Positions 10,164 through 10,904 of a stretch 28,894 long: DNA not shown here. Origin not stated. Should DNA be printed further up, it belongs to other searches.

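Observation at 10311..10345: SoxY with a remodelled swinging-arm terminus (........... instead of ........)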

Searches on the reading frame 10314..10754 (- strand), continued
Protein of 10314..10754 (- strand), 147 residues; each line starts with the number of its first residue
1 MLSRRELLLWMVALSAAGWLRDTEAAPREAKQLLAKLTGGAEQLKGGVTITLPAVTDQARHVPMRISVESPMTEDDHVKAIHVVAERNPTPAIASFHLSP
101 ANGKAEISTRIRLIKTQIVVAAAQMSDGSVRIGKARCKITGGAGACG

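Call 52: predict_structure(alignment_id=A2)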
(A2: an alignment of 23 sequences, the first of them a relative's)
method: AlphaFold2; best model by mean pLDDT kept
length: 147 residues; sequences in the alignment: 23
mean_pLDDT: 81.1   pTM: 0.71
mean pLDDT of the five models: 81.1, 79.9, 79.7, 77.3, 76.3
residues with pLDDT >= 90: 60; 70-90: 51; 50-70: 28; < 50: 8
segments of 3 or more residues with pLDDT < 50: 18-21, 144-147
pLDDT, mean of each block of 10 residues (from residue 1): 64 51 68 86 89 83 93 94 83 85 92 87 93 90 49
secondary structure, 60 per line:
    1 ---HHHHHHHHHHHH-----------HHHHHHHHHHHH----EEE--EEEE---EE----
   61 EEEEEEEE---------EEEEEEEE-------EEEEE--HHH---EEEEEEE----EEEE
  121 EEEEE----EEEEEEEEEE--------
elements in order: H4-15 H27-38 E43-45 E48-51 E61-68 E78-85 E93-97 E106-112 E117-125 E130-139

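Call 54: fold_search(model_id=the predicted structure, library=pdb)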
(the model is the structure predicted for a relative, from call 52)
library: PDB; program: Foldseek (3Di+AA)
matches with E <= 10: 1899; with E <= 0.001: 44
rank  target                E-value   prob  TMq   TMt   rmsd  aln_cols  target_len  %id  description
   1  2oxg_F                4.1e-10  1.00  0.68  0.88   2.1       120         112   36  The SoxYZ Complex of Paracoccus pantotrophus (released 2007-05-22)
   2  2ox5_F                5.4e-10  1.00  0.68  0.87   2.4       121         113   36  The SoxYZ complex of Paracoccus pantotrophus (released 2007-05-22)
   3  2oxg_D                5.4e-10  1.00  0.67  0.86   2.3       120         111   36  The SoxYZ Complex of Paracoccus pantotrophus (released 2007-05-22)
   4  2ox5_B                7.2e-10  1.00  0.67  0.87   2.2       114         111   38  The SoxYZ complex of Paracoccus pantotrophus (released 2007-05-22)
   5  2ox5_Y                7.6e-10  1.00  0.66  0.85   2.8       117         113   38  The SoxYZ complex of Paracoccus pantotrophus (released 2007-05-22)
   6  2oxh_B                1.0e-09  1.00  0.68  0.86   2.3       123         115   36  The SOXYZ Complex of Paracoccus Pantotrophus (released 2007-05-22)
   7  2oxg_Y                1.1e-09  1.00  0.66  0.85   1.6       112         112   38  The SoxYZ Complex of Paracoccus pantotrophus (released 2007-05-22)
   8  2oxh_D                1.1e-09  1.00  0.67  0.87   2.0       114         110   38  The SOXYZ Complex of Paracoccus Pantotrophus (released 2007-05-22)
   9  2oxh_F                1.2e-09  1.00  0.67  0.85   2.0       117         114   36  The SOXYZ Complex of Paracoccus Pantotrophus (released 2007-05-22)
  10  2ox5_D                1.3e-09  1.00  0.66  0.83   2.8       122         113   38  The SoxYZ complex of Paracoccus pantotrophus (released 2007-05-22)
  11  2oxh_Y                1.7e-09  1.00  0.66  0.86   1.6       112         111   38  The SOXYZ Complex of Paracoccus Pantotrophus (released 2007-05-22)
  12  2oxg_B                2.0e-09  1.00  0.66  0.87   1.6       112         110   38  The SoxYZ Complex of Paracoccus pantotrophus (released 2007-05-22)
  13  4uwq_K                3.1e-08  1.00  0.64  0.76   3.8       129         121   26  Crystal structure of the disulfide-linked complex of the thiosulfodyrolase SoxB with the carrier-protein SoxYZ from Th (released 2015-12-09)
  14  2nnc_B                1.5e-07  1.00  0.63  0.79   1.9       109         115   23  Structure of the sulfur carrier protein SoxY from Chlorobium limicola f thiosulfatophilum (released 2007-03-13)
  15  2nnc_A                2.4e-07  1.00  0.63  0.82   2.0       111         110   23  Structure of the sulfur carrier protein SoxY from Chlorobium limicola f thiosulfatophilum (released 2007-03-13)
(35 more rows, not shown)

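Call 62: search_protein_families(library=ncbifam, proteins=[L035:7975-9663:+, L035:9710-11005:+, L035:10989-11750:+, L035:5528-6772:+, L035:11569-13497:+, L035:4795-5793:+], max_evalue=0.00001)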
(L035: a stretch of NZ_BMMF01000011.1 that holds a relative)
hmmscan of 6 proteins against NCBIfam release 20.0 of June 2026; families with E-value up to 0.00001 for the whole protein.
L035:7975-9663:+ (562 aa): 10 families
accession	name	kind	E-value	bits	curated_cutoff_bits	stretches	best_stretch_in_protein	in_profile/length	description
TIGR04486.1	thiosulf_SoxB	equivalog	2.8e-255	847.9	550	1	3-561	1-555/556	thiosulfohydrolase SoxB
NF006934.0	PRK09419.1-1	subfamily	2.8e-27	94.8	1646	1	112-337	71-302/1174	multifunctional 2',3'-cyclic-nucleotide 2'-phosphodiesterase/3'-nucleotidase/5'-nucleotidase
NF041198.1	UshA_like_PCGU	equivalog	7.3e-24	84.2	275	1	117-335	45-268/519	UshA-like (seleno)protein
NF007109.1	PRK09558.1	equivalog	5.5e-22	78.2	600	1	120-301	57-241/550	bifunctional UDP-sugar hydrolase/5'-nucleotidase UshA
NF006937.0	PRK09419.1-4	equivalog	3.6e-14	51.1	2554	1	271-536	844-1117/1411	multifunctional 2',3'-cyclic-nucleotide 2'-phosphodiesterase/3'-nucleotidase/5'-nucleotidase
NF040549.1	Nt5e_LPXTG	exception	7.1e-13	47.7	1050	1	120-283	119-288/731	cell surface ecto-5'-nucleotidase Nt5e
NF006935.0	PRK09419.1-2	equivalog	3.5e-12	44.8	2801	1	270-532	864-1134/1445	multifunctional 2',3'-cyclic-nucleotide 2'-phosphodiesterase/3'-nucleotidase/5'-nucleotidase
TIGR01530.1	nadN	equivalog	1.8e-11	43.3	436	1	117-305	30-218/550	NAD nucleotidase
NF006938.0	PRK09420.1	equivalog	1.9e-10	39.8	486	1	119-309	51-266/648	bifunctional 2',3'-cyclic-nucleotide 2'-phosphodiesterase/3'-nucleotidase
TIGR01390.1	CycNucDiestase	equivalog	1.5e-09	36.9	883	1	120-310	30-245/626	2',3'-cyclic-nucleotide 2'-phosphodiesterase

L035:9710-11005:+ (431 aa): 3 families
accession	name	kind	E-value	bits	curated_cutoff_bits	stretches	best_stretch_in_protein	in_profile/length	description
TIGR04555.1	sulfite_DH_soxC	equivalog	1.9e-190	633.1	420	1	16-428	1-408/408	sulfite dehydrogenase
NF052245.1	SorA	equivalog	3.3e-45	154.5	600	1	103-419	67-394/396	SorA family sulfite dehydrogenase catalytic subunit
NF052247.1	SorT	equivalog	9.3e-37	126.7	570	1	126-413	88-377/387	SorT family sulfite dehydrogenase catalytic subunit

L035:10989-11750:+ (253 aa): 0 families

L035:5528-6772:+ (414 aa): 0 families

L035:11569-13497:+ (642 aa): 2 families
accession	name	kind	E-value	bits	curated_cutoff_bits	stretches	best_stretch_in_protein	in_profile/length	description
NF049943.1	SQR_III_seleno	exception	2e-20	73.1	525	1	251-574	2-322/406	type III sulfide quinone reductase, selenoprotein subtype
TIGR03169.1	Nterm_to_SelD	hypoth_equivalog_domain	1.4e-11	44.4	310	1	252-592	2-335/365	pyridine nucleotide-disulfide oxidoreductase family protein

L035:4795-5793:+ (332 aa): 0 families

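Call 77: search_protein_representatives(alignment_id=A2)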
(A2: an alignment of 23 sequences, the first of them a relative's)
Query: 23 sequences, 155 profile positions. Proteins with E-value up to 0.001 (for the whole library): 2604; up to 1e-10: 1204; up to 1e-30: 97. The best 150 are listed.
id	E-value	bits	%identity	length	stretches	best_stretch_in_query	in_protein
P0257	4.2e-56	205.1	-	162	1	4-155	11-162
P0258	2.2e-48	180.1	-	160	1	2-155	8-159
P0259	8.7e-45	168.4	-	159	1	4-155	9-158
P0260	1.7e-44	167.4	-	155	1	4-155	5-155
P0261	2.9e-44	166.7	-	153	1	4-155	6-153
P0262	4.9e-44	166.0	-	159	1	4-155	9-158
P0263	1.2e-43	164.7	-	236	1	4-153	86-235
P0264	2.8e-42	160.2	-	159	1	6-155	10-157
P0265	1.4e-41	158.0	-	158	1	3-155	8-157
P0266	1.8e-41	157.6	-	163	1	5-155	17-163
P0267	2.3e-40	154.0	-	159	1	3-154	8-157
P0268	1.8e-38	147.9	-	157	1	5-154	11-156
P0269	5.1e-38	146.4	-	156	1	3-155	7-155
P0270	5.9e-38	146.2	-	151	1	5-155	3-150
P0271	7.5e-38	145.9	-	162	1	5-139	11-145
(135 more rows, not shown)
